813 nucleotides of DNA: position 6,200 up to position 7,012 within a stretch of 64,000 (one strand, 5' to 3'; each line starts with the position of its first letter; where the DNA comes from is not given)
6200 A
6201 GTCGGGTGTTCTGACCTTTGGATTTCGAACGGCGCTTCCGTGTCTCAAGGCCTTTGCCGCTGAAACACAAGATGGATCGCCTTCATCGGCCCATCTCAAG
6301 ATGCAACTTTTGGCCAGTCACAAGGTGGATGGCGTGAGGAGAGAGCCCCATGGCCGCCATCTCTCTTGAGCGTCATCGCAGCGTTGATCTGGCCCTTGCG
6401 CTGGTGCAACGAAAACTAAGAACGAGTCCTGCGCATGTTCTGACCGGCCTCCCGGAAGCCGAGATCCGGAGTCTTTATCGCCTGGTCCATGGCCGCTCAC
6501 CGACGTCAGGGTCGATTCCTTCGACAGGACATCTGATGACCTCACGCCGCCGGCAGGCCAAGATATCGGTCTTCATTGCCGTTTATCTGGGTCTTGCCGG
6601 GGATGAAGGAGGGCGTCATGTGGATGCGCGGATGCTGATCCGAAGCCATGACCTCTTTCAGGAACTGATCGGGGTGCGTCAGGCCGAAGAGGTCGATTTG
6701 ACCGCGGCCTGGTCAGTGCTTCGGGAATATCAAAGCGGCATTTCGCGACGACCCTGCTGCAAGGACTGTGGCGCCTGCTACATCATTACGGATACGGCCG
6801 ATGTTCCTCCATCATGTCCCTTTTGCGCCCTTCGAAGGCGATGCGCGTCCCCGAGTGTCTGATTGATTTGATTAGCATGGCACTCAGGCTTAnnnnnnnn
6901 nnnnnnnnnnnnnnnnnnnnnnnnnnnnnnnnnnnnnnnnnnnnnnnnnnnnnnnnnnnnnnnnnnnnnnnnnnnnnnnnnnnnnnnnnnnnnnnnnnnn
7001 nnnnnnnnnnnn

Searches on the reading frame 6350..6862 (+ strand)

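Call 14: search_protein_families(library=pfam, proteins=[window:6350-6862:+], max_evalue=0.001)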
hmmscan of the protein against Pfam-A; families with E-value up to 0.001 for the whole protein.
window:6350-6862:+ (170 aa): 1 family
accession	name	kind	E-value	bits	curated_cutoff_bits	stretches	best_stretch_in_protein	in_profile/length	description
PF05280.16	FlhC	-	1.4e-13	51.5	27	1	8-164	9-165/173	Flagellar transcriptional activator (FlhC)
